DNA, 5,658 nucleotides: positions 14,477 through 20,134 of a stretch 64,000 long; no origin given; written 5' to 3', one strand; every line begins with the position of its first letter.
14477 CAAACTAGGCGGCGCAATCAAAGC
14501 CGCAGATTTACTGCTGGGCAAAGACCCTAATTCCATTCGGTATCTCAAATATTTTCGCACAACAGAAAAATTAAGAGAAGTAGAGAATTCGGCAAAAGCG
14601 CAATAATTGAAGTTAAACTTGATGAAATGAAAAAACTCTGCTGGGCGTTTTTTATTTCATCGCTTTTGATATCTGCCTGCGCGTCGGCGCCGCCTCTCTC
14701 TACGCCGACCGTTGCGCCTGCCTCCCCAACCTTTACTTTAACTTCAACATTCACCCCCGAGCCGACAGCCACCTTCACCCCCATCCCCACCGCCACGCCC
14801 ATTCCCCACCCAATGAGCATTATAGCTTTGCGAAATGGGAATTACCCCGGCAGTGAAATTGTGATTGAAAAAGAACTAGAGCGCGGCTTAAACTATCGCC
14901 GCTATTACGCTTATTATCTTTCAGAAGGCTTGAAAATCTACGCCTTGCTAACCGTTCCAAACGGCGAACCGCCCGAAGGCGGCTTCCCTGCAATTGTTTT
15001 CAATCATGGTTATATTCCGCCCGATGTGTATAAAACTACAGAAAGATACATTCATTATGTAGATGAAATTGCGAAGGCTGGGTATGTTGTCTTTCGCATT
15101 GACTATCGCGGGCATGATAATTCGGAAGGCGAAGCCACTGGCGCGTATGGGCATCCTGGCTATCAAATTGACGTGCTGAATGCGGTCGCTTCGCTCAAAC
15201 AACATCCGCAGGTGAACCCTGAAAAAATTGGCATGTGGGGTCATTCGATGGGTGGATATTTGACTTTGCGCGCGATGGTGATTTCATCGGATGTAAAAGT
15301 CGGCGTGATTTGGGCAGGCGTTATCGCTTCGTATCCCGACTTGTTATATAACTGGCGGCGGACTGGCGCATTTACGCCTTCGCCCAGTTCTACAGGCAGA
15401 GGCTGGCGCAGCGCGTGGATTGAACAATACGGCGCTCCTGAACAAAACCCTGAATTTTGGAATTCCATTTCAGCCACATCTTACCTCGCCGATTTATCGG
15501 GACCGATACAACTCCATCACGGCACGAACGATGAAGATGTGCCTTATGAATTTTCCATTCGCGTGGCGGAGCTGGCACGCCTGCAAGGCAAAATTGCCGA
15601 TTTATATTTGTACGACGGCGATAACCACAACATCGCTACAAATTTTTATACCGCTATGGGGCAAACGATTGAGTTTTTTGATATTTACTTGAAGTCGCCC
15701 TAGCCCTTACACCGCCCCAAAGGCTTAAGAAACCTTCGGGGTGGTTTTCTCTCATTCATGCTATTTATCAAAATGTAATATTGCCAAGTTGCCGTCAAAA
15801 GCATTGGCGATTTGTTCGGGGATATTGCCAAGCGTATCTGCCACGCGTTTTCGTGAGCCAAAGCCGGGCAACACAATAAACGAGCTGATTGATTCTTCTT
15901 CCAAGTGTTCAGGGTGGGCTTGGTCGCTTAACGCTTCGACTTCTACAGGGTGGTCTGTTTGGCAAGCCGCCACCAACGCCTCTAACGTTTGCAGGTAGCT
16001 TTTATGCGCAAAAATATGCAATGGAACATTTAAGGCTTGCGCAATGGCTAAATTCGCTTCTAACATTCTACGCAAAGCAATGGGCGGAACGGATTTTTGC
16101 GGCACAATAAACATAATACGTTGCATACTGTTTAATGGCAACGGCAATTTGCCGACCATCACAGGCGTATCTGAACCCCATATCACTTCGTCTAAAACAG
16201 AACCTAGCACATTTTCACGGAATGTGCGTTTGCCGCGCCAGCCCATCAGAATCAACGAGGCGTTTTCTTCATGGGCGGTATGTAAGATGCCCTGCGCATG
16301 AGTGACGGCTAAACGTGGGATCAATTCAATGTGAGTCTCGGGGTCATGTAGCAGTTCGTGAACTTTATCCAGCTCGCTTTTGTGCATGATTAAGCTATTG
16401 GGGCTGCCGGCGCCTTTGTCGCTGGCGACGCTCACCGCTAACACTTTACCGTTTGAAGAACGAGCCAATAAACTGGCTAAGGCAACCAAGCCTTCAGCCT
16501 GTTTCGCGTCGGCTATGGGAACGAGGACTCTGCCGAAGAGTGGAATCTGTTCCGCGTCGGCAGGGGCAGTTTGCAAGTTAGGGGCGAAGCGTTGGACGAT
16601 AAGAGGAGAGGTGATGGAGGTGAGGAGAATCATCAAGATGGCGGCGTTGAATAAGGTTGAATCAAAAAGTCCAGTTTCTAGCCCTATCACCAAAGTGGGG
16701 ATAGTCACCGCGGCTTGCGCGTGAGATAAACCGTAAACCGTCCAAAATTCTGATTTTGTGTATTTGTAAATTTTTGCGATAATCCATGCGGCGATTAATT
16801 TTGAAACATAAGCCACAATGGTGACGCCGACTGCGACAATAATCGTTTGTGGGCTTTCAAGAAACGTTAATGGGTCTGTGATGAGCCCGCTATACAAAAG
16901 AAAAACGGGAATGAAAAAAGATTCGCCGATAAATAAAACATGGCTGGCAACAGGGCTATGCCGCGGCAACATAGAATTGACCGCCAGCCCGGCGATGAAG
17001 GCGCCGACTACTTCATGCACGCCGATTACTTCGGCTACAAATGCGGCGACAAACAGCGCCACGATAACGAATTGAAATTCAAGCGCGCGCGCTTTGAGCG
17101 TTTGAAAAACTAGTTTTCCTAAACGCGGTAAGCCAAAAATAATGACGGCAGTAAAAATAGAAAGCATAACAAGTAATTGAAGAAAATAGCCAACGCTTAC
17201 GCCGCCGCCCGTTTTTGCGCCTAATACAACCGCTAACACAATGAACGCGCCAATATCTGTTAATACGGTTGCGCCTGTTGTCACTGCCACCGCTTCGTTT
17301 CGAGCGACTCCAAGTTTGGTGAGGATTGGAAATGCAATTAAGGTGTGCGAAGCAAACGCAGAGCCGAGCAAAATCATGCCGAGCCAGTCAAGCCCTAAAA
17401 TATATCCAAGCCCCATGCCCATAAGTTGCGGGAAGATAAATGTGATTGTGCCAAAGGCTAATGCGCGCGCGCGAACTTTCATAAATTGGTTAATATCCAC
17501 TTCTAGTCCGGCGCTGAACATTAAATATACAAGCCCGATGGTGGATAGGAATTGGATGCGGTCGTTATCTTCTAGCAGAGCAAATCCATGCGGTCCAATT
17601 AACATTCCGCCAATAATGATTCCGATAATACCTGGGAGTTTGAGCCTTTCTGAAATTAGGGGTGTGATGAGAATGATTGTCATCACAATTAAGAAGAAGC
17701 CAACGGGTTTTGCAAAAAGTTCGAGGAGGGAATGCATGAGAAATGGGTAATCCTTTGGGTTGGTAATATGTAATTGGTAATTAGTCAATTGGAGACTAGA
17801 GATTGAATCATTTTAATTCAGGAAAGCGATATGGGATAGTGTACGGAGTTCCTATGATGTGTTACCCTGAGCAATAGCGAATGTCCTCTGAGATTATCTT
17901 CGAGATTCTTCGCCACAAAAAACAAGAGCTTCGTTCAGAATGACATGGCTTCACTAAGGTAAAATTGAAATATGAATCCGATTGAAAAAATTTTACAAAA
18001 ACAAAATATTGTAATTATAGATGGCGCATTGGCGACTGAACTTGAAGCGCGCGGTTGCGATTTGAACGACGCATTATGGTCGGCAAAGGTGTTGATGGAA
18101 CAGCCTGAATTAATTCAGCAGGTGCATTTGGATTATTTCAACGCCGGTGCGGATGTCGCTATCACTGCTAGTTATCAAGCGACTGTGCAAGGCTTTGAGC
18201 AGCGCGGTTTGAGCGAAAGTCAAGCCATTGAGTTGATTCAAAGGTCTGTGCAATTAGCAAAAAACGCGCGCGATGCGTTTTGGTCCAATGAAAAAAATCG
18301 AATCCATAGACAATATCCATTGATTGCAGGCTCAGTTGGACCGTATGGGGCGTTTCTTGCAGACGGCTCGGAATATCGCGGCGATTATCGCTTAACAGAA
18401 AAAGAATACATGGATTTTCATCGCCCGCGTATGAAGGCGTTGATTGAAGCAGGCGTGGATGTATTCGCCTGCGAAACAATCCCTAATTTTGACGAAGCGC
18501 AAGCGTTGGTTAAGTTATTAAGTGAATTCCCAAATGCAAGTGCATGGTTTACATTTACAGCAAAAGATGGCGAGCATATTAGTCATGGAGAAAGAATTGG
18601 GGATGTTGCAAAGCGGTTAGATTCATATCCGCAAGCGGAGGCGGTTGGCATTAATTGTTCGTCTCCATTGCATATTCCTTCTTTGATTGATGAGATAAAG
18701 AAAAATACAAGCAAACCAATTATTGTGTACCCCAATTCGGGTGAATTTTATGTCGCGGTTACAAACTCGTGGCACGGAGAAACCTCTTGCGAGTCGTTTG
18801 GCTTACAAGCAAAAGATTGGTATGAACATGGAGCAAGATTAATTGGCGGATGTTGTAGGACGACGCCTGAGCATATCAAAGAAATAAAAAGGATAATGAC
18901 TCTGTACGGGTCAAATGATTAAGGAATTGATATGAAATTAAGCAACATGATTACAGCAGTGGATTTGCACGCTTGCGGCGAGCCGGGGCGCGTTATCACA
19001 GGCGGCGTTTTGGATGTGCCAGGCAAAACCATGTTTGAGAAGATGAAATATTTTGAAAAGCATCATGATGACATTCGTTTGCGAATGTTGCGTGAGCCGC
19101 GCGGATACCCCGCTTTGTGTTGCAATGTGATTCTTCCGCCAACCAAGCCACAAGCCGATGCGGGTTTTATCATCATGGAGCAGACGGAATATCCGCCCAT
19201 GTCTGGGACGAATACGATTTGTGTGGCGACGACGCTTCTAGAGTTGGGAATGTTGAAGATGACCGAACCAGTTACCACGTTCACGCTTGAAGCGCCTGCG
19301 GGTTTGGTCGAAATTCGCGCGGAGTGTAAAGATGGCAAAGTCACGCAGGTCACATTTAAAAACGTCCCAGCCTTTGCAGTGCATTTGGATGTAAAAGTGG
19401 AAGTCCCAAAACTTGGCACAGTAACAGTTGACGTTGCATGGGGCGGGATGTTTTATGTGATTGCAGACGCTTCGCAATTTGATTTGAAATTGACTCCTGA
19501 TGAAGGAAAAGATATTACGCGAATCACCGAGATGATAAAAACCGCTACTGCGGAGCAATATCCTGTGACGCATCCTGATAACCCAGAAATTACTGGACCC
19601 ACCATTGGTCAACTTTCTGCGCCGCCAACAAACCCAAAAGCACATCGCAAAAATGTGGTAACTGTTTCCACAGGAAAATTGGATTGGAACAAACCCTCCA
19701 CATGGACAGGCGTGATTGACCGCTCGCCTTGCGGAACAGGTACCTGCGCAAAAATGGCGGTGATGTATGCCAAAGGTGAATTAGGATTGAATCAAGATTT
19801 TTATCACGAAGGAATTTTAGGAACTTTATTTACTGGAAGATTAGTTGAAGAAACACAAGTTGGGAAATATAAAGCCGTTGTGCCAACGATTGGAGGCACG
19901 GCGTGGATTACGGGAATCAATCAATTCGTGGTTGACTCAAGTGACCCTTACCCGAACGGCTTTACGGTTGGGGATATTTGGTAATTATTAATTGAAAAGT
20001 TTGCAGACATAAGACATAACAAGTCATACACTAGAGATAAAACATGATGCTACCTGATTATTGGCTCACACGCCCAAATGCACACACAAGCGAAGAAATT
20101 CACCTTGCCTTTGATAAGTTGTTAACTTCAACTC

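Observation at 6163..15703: Corrinoid methyltransferase locus with two non-Pyl MttB paralogues interleaved with an S9 peptidase, an M20 aminoacylase and a secreted hydrolase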

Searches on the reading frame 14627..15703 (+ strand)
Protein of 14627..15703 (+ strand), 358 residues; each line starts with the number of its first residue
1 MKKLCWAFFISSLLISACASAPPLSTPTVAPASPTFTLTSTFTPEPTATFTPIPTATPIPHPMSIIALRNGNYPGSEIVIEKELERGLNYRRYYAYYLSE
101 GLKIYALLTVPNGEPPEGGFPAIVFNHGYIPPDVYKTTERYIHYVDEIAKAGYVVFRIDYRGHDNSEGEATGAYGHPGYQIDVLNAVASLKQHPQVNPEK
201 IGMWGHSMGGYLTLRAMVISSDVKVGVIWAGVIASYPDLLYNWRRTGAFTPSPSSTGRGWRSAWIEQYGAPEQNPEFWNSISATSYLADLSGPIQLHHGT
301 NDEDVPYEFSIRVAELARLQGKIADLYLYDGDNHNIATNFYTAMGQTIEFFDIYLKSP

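Call 3: search_protein_families(library=pfam, proteins=[window:14627-15703:+])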
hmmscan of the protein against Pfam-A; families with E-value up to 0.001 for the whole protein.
window:14627-15703:+ (358 aa): 11 families
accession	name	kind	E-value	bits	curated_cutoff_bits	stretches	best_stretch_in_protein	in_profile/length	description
PF00326.27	Peptidase_S9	-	2.7e-20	73.2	22.6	1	148-352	10-207/213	Prolyl oligopeptidase family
PF12146.15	Hydrolase_4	-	1.1e-14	54.8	27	1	123-230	7-107/239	Serine aminopeptidase, S33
PF02129.25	Peptidase_S15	-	5.4e-13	49.7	23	1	101-249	2-143/262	X-Pro dipeptidyl-peptidase (S15 family)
PF20434.5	BD-FAE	-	2.7e-12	47.1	26.8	1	119-313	12-211/215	BD-FAE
PF12697.13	Abhydrolase_6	-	3.7e-10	41.3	26.3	1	142-280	17-153/217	Alpha/beta hydrolase family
PF00561.26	Abhydrolase_1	-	3.3e-09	37.2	25.8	1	121-215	1-85/245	alpha/beta hydrolase fold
PF01738.24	DLH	-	5.1e-08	33.2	21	1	144-232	33-130/217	Dienelactone hydrolase family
PF05448.18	AXE1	-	1.4e-07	31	21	1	98-237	63-208/321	Acetyl xylan esterase (AXE1)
PF07859.19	Abhydrolase_3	-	9.4e-05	22.7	25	1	182-336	51-208/210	alpha/beta hydrolase fold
PF08840.17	BAAT_C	-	0.00019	22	20.9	1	185-244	8-67/210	BAAT / Acyl-CoA thioester hydrolase C terminal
PF02230.22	Abhydrolase_2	-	0.00089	19.6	23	0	293-346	158-211/217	Phospholipase/Carboxylesterase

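Call 4: search_protein_families(library=ncbifam, proteins=[window:14627-15703:+])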
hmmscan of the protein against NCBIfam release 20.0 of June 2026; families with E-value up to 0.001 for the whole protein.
window:14627-15703:+ (358 aa): 8 families
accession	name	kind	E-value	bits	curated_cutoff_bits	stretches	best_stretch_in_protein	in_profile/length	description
NF047920.1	lactonase_UilS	equivalog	3.1e-12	46.8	400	1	121-225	25-124/285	UilS family quorum-quenching N-acyl-homoserine lactonase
NF053518.1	DipepPtdsDpp5Prph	equivalog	2.3e-06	26.4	900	0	119-212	424-519/655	dipeptidyl-peptidase Dpp5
NF033523.0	lasso_peptidase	equivalog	3.5e-06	26.1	400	1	180-335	475-615/638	Atxe2 family lasso peptide isopeptidase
NF007857.0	PRK10566.1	equivalog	3.6e-06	27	201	1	106-351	14-245/249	esterase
TIGR00976.1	CocE_NonD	subfamily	1e-05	24.8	66.3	1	101-251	6-146/550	CocE/NonD family hydrolase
NF041096.1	esterase_EstD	equivalog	2.5e-05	23.5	600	1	103-228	146-269/421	esterase EstD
TIGR03100.1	hydr1_PEP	hypoth_equivalog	3e-05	23.5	168.45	1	142-206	47-107/274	hydrolase 1, exosortase A system-associated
TIGR03101.1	hydr2_PEP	hypoth_equivalog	8.1e-05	22.3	202.75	1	143-233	47-134/266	hydrolase 2, exosortase A system-associated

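Call 54: search_solved_structures(query=window:14627-15703:+, max_evalue=0.00001)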
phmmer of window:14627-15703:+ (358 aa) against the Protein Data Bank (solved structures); distinct sequences matched with E-value up to 0.00001: 25.
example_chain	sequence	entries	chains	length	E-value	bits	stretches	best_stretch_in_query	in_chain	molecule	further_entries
9pjb_A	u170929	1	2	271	1.2e-14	57.1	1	97-342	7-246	MHETase MHT043-5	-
8b4u_A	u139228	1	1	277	7.4e-13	51.2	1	97-341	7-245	Alpha/beta hydrolase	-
2ecf_A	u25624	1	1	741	1.2e-12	50.5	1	111-265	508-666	Dipeptidyl peptidase IV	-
2d5l_A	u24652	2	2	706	3.4e-12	49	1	103-338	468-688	dipeptidyl aminopeptidase IV, putative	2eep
2z3w_A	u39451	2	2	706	3.7e-12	48.9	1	103-338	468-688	Dipeptidyl aminopeptidase IV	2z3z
2dcm_A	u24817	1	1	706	9.2e-12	47.6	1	103-338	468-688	dipeptidyl aminopeptidase IV, putative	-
9pic_A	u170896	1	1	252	1.3e-11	47.1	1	96-244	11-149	Alpha/beta fold hydrolase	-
9pir_A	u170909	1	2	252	1.8e-11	46.6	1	96-244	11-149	Alpha/beta fold hydrolase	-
9pid_A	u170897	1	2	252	1.8e-11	46.6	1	96-233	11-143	Alpha/beta fold hydrolase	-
6nkf_A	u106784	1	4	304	6e-11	44.9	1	120-343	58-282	Lip_vut4, C3L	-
8hay_A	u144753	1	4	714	3.8e-10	42.3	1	91-336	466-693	btDPP4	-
7y4g_A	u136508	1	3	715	3.8e-10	42.3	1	91-336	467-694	btDPP4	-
7y4f_A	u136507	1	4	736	4.1e-10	42.1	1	91-336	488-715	Dipeptidyl peptidase IV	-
5yp1_A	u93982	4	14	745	6.1e-10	41.6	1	106-265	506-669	Dipeptidyl aminopeptidase 4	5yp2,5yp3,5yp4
7q4h_A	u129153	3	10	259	2.3e-09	39.7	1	116-351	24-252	Hydrolase_4 domain-containing protein | Serine aminopeptidase S33 domain-containing protein | Prolyl oligopeptidase family protein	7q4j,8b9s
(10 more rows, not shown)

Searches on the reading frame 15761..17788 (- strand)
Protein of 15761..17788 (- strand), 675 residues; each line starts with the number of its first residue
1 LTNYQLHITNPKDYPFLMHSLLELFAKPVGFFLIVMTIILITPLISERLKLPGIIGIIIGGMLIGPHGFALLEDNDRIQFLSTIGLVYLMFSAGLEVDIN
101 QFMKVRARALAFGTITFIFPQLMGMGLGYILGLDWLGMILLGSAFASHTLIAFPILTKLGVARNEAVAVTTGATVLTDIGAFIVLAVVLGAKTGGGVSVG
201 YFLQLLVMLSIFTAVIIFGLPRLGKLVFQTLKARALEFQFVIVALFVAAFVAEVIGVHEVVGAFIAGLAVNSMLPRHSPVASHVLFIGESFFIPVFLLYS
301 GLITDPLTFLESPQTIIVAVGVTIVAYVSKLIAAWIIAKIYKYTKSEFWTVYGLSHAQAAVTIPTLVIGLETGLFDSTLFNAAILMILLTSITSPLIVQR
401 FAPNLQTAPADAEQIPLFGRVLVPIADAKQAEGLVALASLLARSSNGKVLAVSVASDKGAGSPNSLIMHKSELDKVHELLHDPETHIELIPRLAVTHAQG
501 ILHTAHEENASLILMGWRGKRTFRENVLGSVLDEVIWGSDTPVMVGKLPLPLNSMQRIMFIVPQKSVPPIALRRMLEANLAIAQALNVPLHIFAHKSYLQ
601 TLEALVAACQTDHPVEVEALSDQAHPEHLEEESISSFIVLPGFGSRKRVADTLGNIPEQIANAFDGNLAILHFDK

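Call 3: search_protein_families(library=pfam, proteins=[window:15761-17788:-])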
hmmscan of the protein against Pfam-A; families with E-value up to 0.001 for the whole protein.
window:15761-17788:- (675 aa): 2 families
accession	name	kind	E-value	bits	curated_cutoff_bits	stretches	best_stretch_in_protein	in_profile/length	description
PF00999.27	Na_H_Exchanger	-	5e-55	187.3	26.2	1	37-397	2-373/375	Sodium/hydrogen exchanger, transmembrane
PF00582.32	Usp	-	1e-14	55.7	24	1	418-545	2-139/141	Universal stress protein family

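Call 4: search_protein_families(library=ncbifam, proteins=[window:15761-17788:-])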
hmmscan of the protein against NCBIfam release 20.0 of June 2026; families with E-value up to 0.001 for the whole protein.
window:15761-17788:- (675 aa): 5 families
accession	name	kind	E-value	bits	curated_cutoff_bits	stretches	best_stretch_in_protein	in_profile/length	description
TIGR00932.1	2a37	subfamily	4.3e-33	115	238.3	1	41-302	6-272/275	monovalent cation:proton antiporter-2 (CPA2) family protein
NF002973.0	PRK03659.1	equivalog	4e-16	58.7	804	1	35-401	14-376/602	glutathione-regulated potassium-efflux system protein KefB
NF002924.0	PRK03562.1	equivalog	4.6e-15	55.1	752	1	33-397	12-375/623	glutathione-regulated potassium-efflux system protein KefC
NF045626.1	FeTrans_MagA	equivalog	2.6e-10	39.8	700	1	34-305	13-284/386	iron transporter MagA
NF007950.1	PRK10669.1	equivalog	2.1e-09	36.8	700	1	37-390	16-380/547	YbaL family putative K(+) efflux transporter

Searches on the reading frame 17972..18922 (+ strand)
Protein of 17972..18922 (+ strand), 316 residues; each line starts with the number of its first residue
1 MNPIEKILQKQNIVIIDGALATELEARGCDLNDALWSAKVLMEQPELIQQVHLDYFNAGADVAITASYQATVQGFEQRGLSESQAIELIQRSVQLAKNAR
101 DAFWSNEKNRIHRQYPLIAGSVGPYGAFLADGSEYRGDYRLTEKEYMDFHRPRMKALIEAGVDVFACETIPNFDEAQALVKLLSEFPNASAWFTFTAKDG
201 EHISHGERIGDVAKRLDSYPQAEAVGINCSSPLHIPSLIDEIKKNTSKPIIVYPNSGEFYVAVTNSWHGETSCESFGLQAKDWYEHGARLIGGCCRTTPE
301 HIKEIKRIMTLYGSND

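Call 6: search_protein_families(library=pfam, proteins=[window:17972-18922:+], max_evalue=0.00001)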
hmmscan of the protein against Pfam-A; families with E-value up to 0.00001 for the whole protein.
window:17972-18922:+ (316 aa): 1 family
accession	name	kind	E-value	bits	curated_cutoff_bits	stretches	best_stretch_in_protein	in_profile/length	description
PF02574.22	S-methyl_trans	-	2.7e-84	283.9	22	1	14-308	1-282/283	Homocysteine S-methyltransferase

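Call 30: search_protein_families(library=ncbifam, proteins=[window:17972-18922:+], max_evalue=0.00001)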
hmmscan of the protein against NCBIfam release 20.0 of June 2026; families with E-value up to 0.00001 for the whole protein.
window:17972-18922:+ (316 aa): 5 families
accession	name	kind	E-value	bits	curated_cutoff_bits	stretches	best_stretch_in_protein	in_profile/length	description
NF007020.0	PRK09485.1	equivalog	1.5e-135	451.1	215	1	1-309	1-303/306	homocysteine S-methyltransferase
NF006396.0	PRK08645.1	equivalog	1.3e-47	162.2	453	1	8-309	8-284/611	bifunctional homocysteine S-methyltransferase/methylenetetrahydrofolate reductase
TIGR02082.1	metH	equivalog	7.5e-28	96.7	1010.85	1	10-308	2-311/1182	methionine synthase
NF005718.0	PRK07534.1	equivalog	3.6e-24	85.6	338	1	2-308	4-293/337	betaine--homocysteine S-methyltransferase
NF007024.0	PRK09490.1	equivalog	5.8e-23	80.6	1497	1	40-309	60-329/1234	methionine synthase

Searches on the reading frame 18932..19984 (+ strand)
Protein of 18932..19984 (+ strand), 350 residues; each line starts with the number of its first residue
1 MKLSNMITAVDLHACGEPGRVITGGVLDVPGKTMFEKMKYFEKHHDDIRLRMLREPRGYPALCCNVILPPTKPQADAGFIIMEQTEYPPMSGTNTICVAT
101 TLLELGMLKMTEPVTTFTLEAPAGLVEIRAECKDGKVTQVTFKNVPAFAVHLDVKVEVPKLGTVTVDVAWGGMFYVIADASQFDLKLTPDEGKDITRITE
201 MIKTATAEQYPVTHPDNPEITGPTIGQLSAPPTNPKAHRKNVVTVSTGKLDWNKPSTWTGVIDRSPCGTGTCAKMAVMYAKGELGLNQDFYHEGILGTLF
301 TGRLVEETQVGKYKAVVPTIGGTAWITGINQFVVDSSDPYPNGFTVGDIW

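Call 6: search_protein_families(library=pfam, proteins=[window:18932-19984:+], max_evalue=0.00001)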
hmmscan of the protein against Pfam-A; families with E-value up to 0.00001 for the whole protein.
window:18932-19984:+ (350 aa): 1 family
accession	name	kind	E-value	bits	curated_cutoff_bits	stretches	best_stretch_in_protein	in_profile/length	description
PF05544.16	Pro_racemase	-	4e-121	404.5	27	1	10-345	2-325/325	Proline racemase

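Call 30: search_protein_families(library=ncbifam, proteins=[window:18932-19984:+], max_evalue=0.00001)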
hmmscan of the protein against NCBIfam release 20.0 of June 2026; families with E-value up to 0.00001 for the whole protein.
window:18932-19984:+ (350 aa): 6 families
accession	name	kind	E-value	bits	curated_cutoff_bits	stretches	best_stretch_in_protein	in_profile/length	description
NF047722.1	T3LHypDht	equivalog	6e-105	351.1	550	1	1-350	1-339/341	trans-3-hydroxy-L-proline dehydratase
NF010576.0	PRK13969.1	equivalog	5.3e-99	331.3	556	1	1-346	1-334/335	proline racemase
NF010578.0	PRK13971.1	equivalog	1.3e-83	280.9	376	1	6-346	5-332/333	4-hydroxyproline epimerase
NF045511.1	TransHydProDhtase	equivalog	1.4e-81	274.2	540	1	1-346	1-334/335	trans-3-hydroxy-L-proline dehydratase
NF052296.1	HdxProlEpimProt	equivalog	1.7e-52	178.8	450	1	9-344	3-308/309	4-hydroxyproline epimerase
NF010577.0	PRK13970.1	equivalog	1.2e-35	123.4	442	2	6-182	4-173/311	4-hydroxyproline epimerase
